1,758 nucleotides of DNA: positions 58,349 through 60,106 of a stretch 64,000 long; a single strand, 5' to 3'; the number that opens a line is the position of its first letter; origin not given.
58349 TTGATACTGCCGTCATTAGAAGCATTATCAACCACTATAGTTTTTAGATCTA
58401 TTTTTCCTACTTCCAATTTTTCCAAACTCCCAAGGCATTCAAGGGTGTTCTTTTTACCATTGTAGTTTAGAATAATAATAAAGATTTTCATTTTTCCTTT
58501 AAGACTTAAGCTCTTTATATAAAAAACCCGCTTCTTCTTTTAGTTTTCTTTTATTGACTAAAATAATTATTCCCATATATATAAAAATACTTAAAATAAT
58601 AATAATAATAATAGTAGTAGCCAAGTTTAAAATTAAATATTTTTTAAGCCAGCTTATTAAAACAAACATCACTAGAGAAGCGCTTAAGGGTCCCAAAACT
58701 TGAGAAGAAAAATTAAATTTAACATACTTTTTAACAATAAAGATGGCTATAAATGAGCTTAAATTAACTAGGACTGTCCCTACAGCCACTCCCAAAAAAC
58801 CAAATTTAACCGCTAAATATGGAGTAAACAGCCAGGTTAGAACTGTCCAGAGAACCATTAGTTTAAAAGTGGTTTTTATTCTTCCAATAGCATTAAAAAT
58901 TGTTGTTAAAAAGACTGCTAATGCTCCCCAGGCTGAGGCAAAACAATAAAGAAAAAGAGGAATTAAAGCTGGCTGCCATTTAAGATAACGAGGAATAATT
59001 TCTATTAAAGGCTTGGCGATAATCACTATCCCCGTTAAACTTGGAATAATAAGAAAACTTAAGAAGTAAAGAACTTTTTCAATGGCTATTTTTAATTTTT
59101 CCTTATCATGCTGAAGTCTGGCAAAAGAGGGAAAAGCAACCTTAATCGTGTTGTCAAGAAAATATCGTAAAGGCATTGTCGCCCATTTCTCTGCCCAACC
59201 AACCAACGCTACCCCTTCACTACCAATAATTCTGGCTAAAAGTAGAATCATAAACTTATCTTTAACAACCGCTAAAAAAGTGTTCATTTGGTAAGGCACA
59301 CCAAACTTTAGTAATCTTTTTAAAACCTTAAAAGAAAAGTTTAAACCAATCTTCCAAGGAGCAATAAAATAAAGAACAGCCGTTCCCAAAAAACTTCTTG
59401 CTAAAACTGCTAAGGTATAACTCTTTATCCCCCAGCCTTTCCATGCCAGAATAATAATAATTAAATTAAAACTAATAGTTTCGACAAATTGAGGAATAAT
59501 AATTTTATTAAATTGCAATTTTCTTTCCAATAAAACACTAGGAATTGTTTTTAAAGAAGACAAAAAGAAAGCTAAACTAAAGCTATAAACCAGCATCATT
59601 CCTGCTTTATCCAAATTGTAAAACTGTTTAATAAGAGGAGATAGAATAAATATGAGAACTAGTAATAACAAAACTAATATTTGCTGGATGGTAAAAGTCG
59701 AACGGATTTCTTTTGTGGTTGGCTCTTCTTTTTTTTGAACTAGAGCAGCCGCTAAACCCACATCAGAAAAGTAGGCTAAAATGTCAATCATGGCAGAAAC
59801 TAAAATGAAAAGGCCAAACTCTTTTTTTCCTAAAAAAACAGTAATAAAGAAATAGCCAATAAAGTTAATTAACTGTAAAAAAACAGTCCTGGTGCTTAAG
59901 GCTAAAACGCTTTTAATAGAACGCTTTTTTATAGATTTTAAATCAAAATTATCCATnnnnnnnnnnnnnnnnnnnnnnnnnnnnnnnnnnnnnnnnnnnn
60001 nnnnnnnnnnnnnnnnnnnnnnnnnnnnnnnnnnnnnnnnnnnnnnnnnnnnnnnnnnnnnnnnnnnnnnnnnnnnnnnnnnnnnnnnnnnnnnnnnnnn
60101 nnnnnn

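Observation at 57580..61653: Wzx flippase with a WbbL-like GT2 upstream and a YfhO-like GT-C downstream: a hybrid en-bloc plus stepwise assembly route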

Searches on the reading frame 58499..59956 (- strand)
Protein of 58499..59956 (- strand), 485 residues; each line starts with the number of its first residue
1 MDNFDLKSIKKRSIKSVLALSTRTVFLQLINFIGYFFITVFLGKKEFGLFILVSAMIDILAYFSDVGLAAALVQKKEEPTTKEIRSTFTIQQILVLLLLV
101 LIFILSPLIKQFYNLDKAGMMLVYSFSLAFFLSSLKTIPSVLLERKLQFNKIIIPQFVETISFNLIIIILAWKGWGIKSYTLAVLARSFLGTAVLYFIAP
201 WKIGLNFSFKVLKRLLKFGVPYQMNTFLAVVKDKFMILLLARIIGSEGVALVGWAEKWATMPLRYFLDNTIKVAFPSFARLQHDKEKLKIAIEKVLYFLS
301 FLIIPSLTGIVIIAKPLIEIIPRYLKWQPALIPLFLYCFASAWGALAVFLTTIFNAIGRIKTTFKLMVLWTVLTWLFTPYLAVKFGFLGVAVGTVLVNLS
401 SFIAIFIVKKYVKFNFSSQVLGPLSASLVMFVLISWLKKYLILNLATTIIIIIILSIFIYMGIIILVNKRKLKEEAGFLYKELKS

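Call 5: search_protein_families(library=pfam, proteins=[window:58499-59956:-], max_evalue=0.01)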
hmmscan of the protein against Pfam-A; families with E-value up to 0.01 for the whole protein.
window:58499-59956:- (485 aa): 3 families
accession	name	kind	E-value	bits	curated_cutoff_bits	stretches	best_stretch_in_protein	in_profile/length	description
PF13440.11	Polysacc_synt_3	-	2.4e-50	171.9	23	1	41-321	5-283/293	Polysaccharide biosynthesis protein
PF01943.22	Polysacc_synt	-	1e-24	87.8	28.2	1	14-282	2-274/274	Polysaccharide biosynthesis protein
PF03023.19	MurJ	-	3.3e-05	23.1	27.4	1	76-441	45-432/451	Lipid II flippase MurJ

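Call 12: find_homologous_proteins(query=window:58499-59956:-)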
Query window:58499-59956:- (485 aa): 2672 proteins with E <= 0.001 among 8000 candidates; the best 120 are listed.
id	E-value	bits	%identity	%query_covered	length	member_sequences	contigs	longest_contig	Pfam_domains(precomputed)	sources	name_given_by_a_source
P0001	1.4e-296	1002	100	100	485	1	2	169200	PF01943.23,PF13440.12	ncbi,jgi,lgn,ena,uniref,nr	ncbi:hypothetical protein COT75_01870 [Candidatus Beckwithbacteria bacterium CG10_big_fil_rev_8_21_1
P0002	1.4e-240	817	79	100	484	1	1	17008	PF01943.23,PF13440.12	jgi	jgi:O-antigen/teichoic acid export membrane protein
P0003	1.9e-218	744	78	91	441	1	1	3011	PF01943.23,PF13440.12,PF03023.20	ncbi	ncbi:MAG: oligosaccharide flippase family protein, partial [Candidatus Hermodarchaeota archaeon]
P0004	4.1e-215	733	69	100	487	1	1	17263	PF01943.23,PF13440.12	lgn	-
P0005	5.6e-211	720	69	100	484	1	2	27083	PF01943.23,PF13440.12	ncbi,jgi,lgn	-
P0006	9.0e-208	709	68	100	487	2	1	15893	PF01943.23,PF13440.12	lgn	-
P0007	2.2e-200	685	65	100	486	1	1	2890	PF01943.23,PF13440.12,PF03023.20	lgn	-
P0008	1.1e-193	663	65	100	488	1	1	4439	PF01943.23,PF13440.12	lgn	-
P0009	3.1e-193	661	80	79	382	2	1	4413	PF01943.23,PF13440.12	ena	-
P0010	4.9e-193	661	66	99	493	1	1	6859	PF01943.23,PF13440.12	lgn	-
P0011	2.7e-190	652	64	100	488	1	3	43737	PF01943.23,PF13440.12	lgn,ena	-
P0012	1.9e-188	646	63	100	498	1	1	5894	PF01943.23,PF13440.12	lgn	-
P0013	2.2e-187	642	60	99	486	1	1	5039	PF01943.23,PF13440.12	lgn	-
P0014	1.2e-185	636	65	96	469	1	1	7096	PF01943.23,PF13440.12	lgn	-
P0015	2.1e-184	632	61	100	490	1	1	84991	PF01943.23,PF13440.12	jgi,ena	-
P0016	3.0e-182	625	61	100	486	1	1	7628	PF01943.23,PF13440.12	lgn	-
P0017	1.4e-181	623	60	100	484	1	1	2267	PF01943.23,PF13440.12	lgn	-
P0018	2.5e-180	619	60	98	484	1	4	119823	PF01943.23,PF13440.12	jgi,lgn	jgi:O-antigen/teichoic acid export membrane protein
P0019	1.4e-177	610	65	90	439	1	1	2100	PF01943.23,PF13440.12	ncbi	-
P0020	1.4e-174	600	57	100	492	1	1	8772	PF01943.23,PF13440.12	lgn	-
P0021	9.8e-172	590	56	100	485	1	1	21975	PF01943.23,PF13440.12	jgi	-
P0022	1.2e-171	590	58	99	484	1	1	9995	PF01943.23,PF13440.12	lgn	-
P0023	3.6e-161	556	61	88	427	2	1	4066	PF01943.23,PF13440.12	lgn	-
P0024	6.9e-155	535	52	94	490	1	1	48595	PF01943.23,PF13440.12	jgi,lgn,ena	-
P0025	5.1e-154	532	51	99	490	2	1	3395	PF01943.23,PF13440.12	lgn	-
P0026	1.4e-153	531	50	99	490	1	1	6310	PF01943.23,PF13440.12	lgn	-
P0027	3.1e-153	529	52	98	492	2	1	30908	PF01943.23,PF13440.12,PF03023.20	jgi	-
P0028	6.8e-152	525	52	95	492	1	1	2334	PF01943.23,PF13440.12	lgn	-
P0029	3.6e-151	523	51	99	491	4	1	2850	PF01943.23,PF13440.12,PF03023.20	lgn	-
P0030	1.5e-150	521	50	99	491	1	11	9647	PF01943.23,PF13440.12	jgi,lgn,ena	-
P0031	4.5e-150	519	54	88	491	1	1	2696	PF01943.23,PF13440.12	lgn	-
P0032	8.4e-150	518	51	100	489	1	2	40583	PF01943.23,PF13440.12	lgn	-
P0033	8.9e-150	518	54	88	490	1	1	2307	PF01943.23,PF13440.12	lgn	-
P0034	1.3e-149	518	49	100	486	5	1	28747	PF01943.23,PF13440.12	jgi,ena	-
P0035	3.9e-149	516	51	99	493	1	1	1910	PF01943.23,PF13440.12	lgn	-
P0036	4.8e-149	516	50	100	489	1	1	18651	PF01943.23,PF13440.12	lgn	-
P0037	7.8e-149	515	50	100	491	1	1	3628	PF01943.23,PF13440.12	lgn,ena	-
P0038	1.1e-148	514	53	95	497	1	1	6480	PF01943.23,PF13440.12,PF03023.20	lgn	-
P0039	1.7e-148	514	50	100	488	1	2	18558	PF01943.23,PF13440.12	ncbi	-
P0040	3.3e-148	513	51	99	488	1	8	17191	PF01943.23,PF13440.12,PF03023.20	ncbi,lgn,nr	ncbi:hypothetical protein FJZ40_01615 [Candidatus Shapirobacteria bacterium]|nr:hypothetical protein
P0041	3.3e-148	513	51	99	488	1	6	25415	PF01943.23,PF13440.12,PF03023.20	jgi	-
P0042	6.8e-148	512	51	98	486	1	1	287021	PF01943.23,PF13440.12,PF03023.20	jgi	jgi:O-antigen/teichoic acid export membrane protein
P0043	1.1e-147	511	51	99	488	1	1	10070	PF01943.23,PF13440.12,PF03023.20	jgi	-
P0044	1.6e-147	511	54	89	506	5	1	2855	PF01943.23,PF13440.12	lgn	-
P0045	1.8e-147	510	54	94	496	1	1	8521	PF01943.23,PF13440.12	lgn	-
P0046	2.0e-147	510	50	99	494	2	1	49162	PF01943.23,PF13440.12,PF03023.20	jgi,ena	-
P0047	2.4e-147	510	52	96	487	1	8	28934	PF01943.23,PF13440.12,PF03023.20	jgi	jgi:O-antigen/teichoic acid export membrane protein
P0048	2.5e-147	510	52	99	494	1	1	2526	PF01943.23,PF13440.12,PF03023.20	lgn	-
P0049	3.4e-147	510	52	97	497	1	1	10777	PF01943.23,PF13440.12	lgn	-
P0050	4.0e-147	509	49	97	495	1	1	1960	PF01943.23,PF13440.12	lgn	-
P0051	4.5e-147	509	53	94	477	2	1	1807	PF01943.23,PF13440.12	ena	-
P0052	4.6e-147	509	52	93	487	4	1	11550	PF01943.23,PF13440.12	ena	-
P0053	9.0e-147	508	53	91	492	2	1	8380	PF01943.23,PF13440.12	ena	-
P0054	1.3e-146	508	51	96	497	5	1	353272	PF01943.23,PF13440.12,PF03023.20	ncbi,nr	ncbi:MAG TPA: oligosaccharide flippase family protein [Patescibacteria group bacterium]|nr:oligosacc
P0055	1.4e-146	508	50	97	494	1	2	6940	PF01943.23,PF13440.12,PF03023.20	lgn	-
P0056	1.5e-146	507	51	98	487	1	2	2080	PF01943.23,PF13440.12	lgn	-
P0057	1.7e-146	507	50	99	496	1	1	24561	PF01943.23,PF13440.12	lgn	-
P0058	1.7e-146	507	51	97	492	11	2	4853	PF01943.23,PF13440.12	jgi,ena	-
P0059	2.5e-146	507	49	100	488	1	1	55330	PF01943.23,PF13440.12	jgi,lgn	jgi:O-antigen/teichoic acid export membrane protein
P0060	3.3e-146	506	50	99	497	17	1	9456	PF01943.23,PF13440.12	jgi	-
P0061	3.9e-146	506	51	99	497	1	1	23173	PF01943.23,PF13440.12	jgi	jgi:O-antigen/teichoic acid export membrane protein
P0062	4.2e-146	506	50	100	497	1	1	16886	PF01943.23,PF13440.12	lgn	-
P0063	6.6e-146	505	50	99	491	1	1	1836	PF01943.23,PF13440.12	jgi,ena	-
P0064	9.1e-146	505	51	99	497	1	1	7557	PF01943.23,PF13440.12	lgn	-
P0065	1.3e-145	504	50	99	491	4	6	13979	PF01943.23,PF13440.12,PF03023.20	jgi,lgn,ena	-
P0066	1.3e-145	504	51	99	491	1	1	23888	PF01943.23,PF13440.12,PF03023.20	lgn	-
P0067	1.3e-145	504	50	99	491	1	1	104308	PF01943.23,PF13440.12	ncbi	-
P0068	1.4e-145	504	52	97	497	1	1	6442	PF01943.23,PF13440.12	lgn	-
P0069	2.0e-145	504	50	100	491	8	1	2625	PF01943.23,PF13440.12,PF03023.20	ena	-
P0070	2.4e-145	503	50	100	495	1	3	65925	PF01943.23,PF13440.12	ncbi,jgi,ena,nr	ncbi:MAG TPA: oligosaccharide flippase family protein [Clostridia bacterium]|nr:oligosaccharide flip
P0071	2.5e-145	503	50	99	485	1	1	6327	PF01943.23,PF13440.12,PF03023.20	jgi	jgi:O-antigen/teichoic acid export membrane protein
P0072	2.7e-145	503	50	100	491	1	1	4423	PF01943.23,PF13440.12,PF03023.20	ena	-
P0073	2.9e-145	503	50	99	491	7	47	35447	PF01943.23,PF13440.12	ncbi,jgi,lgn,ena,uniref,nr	ncbi:hypothetical protein COY29_05250 [Candidatus Woesebacteria bacterium CG_4_10_14_0_2_um_filter_3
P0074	3.2e-145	503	53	96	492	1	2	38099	PF01943.23,PF13440.12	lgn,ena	-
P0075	3.2e-145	503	49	100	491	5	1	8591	PF01943.23,PF13440.12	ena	-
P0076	3.4e-145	503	51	97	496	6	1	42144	PF01943.23,PF13440.12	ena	-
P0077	4.4e-145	503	50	97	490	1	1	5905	PF01943.23,PF13440.12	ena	-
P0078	5.1e-145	502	51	95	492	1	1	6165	PF01943.23,PF13440.12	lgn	-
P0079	5.1e-145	502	51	97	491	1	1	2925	PF01943.23,PF13440.12,PF03023.20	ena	-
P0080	5.8e-145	502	51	93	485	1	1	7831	PF01943.23,PF13440.12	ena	-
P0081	8.1e-145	502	51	99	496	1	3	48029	PF01943.23,PF13440.12,PF03023.20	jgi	-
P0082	8.6e-145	502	48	99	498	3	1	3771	PF01943.23,PF13440.12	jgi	-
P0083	8.7e-145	502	51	97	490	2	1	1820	PF01943.23,PF13440.12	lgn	-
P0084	1.0e-144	501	52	97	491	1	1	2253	PF01943.23,PF13440.12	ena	-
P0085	1.1e-144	501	51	95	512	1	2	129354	PF01943.23,PF13440.12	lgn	-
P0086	1.3e-144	501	51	97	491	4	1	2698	PF01943.23,PF13440.12,PF03023.20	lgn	-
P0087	2.0e-144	500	53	89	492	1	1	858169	PF01943.23,PF13440.12,PF03023.20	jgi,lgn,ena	-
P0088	2.7e-144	500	50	97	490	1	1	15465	PF01943.23,PF13440.12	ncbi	-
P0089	2.8e-144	500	50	97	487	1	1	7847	PF01943.23,PF13440.12,PF03023.20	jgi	jgi:O-antigen/teichoic acid export membrane protein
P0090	2.8e-144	500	50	100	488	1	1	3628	PF01943.23,PF13440.12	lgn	-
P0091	3.8e-144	500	51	99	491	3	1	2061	PF01943.23,PF13440.12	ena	-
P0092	5.2e-144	499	48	99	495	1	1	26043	PF01943.23,PF13440.12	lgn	-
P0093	5.9e-144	499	52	96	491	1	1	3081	PF01943.23,PF13440.12,PF03023.20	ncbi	-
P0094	8.2e-144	498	49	99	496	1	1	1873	PF01943.23,PF13440.12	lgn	-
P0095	1.0e-143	498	50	99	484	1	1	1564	PF01943.23,PF13440.12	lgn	-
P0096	1.3e-143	498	49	100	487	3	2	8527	PF01943.23,PF13440.12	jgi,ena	-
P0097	1.3e-143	498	50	97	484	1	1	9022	PF01943.23,PF13440.12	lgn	-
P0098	1.4e-143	498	51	96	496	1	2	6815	PF01943.23,PF13440.12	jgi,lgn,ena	-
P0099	1.5e-143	498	50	95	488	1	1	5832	PF01943.23,PF13440.12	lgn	-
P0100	1.6e-143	497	51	100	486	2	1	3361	PF01943.23,PF13440.12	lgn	-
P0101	1.8e-143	497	48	99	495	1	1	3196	PF01943.23,PF13440.12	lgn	-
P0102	2.4e-143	497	49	99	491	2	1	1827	PF01943.23,PF13440.12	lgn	-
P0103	3.1e-143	497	53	88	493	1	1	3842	PF01943.23,PF13440.12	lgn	-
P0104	3.8e-143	496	53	89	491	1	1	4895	PF01943.23,PF13440.12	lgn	-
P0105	3.8e-143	496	49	99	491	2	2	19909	PF01943.23,PF13440.12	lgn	-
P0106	3.9e-143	496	54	88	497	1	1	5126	PF01943.23,PF13440.12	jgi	-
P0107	4.0e-143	496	48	99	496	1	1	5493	PF01943.23,PF13440.12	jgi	jgi:lipopolysaccharide exporter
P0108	4.2e-143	496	51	96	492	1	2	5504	PF01943.23,PF13440.12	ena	-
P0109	4.6e-143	496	48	99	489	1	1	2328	PF01943.23,PF13440.12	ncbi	ncbi:MAG: oligosaccharide flippase family protein [Microgenomates group bacterium]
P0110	5.0e-143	496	53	90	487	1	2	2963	PF01943.23,PF13440.12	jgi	-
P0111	5.4e-143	496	53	89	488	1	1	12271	PF01943.23,PF13440.12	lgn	-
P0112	5.4e-143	496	51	96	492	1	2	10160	PF01943.23,PF13440.12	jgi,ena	-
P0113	6.0e-143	496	52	90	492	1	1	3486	PF01943.23,PF13440.12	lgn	-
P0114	6.6e-143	495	50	97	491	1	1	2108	PF01943.23,PF13440.12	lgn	-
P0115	6.8e-143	495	51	95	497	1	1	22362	PF01943.23,PF13440.12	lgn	-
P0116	7.1e-143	495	51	96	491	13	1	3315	PF01943.23,PF13440.12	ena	-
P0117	7.8e-143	495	51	97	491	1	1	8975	PF01943.23,PF13440.12,PF03023.20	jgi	jgi:O-antigen/teichoic acid export membrane protein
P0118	9.0e-143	495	49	99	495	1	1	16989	PF01943.23,PF13440.12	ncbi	ncbi:MAG: oligosaccharide flippase family protein [Microgenomates group bacterium]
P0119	9.8e-143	495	53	89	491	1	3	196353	PF01943.23,PF13440.12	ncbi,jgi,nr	ncbi:hypothetical protein C4578_03935 [Candidatus Microgenomates bacterium]|jgi:O-antigen/teichoic a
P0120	1.0e-142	495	51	96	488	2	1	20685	PF01943.23,PF13440.12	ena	-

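Call 13: find_encoding_contigs(protein=P0001, flank=10000, max_places=3)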
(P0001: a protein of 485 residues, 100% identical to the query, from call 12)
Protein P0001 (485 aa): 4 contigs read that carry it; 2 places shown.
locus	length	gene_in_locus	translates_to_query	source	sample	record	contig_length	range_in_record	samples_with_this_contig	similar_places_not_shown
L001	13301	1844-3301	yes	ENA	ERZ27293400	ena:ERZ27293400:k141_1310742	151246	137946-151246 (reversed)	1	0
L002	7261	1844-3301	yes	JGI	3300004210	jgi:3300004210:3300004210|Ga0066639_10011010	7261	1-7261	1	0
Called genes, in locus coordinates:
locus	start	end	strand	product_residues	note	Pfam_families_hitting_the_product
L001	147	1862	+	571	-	PF10131:PTPS_related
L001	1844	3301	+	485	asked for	PF01943:Polysacc_synt, PF13440:Polysacc_synt_3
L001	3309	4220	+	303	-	PF00535:Glycos_transf_2, PF13641:Glyco_tranf_2_3, PF13632:Glyco_trans_2_3 (faint)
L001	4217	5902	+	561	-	PF13231:PMT_2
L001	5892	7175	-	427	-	-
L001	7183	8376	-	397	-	-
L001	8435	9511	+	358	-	PF00534:Glycos_transf_1, PF13692:Glyco_trans_1_4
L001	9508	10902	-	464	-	PF13231:PMT_2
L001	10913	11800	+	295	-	-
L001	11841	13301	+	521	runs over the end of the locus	-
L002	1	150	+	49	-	?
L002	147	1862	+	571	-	PF10131:PTPS_related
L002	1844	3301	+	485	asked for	PF01943:Polysacc_synt, PF13440:Polysacc_synt_3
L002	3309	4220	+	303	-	PF00535:Glycos_transf_2, PF13641:Glyco_tranf_2_3, PF13632:Glyco_trans_2_3 (faint)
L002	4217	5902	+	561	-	PF13231:PMT_2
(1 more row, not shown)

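Call 14: find_encoding_contigs(protein=P0018, flank=10000, max_places=2)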
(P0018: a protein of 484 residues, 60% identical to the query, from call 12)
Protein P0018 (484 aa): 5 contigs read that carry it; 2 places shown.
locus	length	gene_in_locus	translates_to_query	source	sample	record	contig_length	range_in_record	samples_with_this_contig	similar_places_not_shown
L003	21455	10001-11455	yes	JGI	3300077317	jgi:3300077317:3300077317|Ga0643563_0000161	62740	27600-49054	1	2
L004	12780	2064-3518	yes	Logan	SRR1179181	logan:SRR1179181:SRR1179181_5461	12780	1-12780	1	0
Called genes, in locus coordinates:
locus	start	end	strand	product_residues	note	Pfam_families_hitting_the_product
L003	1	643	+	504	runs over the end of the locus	PF13231:PMT_2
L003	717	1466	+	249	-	PF00535:Glycos_transf_2, PF10111:Glyco_tranf_2_2, PF13641:Glyco_tranf_2_3 (faint)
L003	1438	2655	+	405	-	PF26314:MptA_B_family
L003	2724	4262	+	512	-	PF13231:PMT_2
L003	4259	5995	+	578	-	PF10131:PTPS_related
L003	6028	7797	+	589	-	-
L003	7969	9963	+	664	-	-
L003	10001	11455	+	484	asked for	PF01943:Polysacc_synt, PF13440:Polysacc_synt_3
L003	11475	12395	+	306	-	PF00535:Glycos_transf_2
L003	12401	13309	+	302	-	PF00535:Glycos_transf_2, PF13641:Glyco_tranf_2_3, PF13632:Glyco_trans_2_3 (weak)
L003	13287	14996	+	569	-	-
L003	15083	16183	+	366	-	PF00534:Glycos_transf_1, PF13692:Glyco_trans_1_4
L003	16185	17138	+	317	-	PF00535:Glycos_transf_2, PF10111:Glyco_tranf_2_2 (weak), PF13641:Glyco_tranf_2_3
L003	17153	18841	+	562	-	-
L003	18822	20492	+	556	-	PF13231:PMT_2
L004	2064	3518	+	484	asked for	PF01943:Polysacc_synt, PF13440:Polysacc_synt_3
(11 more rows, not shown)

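Call 15: find_encoding_contigs(protein=P0042, flank=10000, max_places=2)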
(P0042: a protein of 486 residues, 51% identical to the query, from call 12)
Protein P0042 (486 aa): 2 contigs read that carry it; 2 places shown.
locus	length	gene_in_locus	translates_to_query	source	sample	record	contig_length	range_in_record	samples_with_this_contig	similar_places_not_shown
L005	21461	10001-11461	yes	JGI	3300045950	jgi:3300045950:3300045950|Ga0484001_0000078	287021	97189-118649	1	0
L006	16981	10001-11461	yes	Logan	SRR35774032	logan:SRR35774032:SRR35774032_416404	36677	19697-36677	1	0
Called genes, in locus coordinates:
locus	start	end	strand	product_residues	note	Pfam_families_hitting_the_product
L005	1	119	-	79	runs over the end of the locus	PF01402:RHH_1 (weak)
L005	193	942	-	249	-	-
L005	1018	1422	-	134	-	PF01850:PIN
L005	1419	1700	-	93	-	PF04014:MazE_antitoxin, PF15937:PrlF_antitoxin (weak)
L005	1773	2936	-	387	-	PF13231:PMT_2 (weak)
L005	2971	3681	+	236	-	PF00535:Glycos_transf_2, PF10111:Glyco_tranf_2_2, PF13641:Glyco_tranf_2_3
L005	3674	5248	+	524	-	PF02366:PMT (weak), PF13231:PMT_2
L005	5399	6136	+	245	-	PF00535:Glycos_transf_2, PF10111:Glyco_tranf_2_2, PF13641:Glyco_tranf_2_3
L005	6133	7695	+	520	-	PF13231:PMT_2 (weak)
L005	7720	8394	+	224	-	-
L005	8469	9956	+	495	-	PF13231:PMT_2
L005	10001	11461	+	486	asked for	PF01943:Polysacc_synt, PF03023:MurJ, PF13440:Polysacc_synt_3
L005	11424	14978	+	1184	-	PF12979:DUF3863 (faint)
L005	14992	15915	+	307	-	PF00535:Glycos_transf_2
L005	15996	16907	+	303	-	PF00535:Glycos_transf_2, PF13641:Glyco_tranf_2_3, PF13632:Glyco_trans_2_3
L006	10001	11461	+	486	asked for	PF01943:Polysacc_synt, PF03023:MurJ, PF13440:Polysacc_synt_3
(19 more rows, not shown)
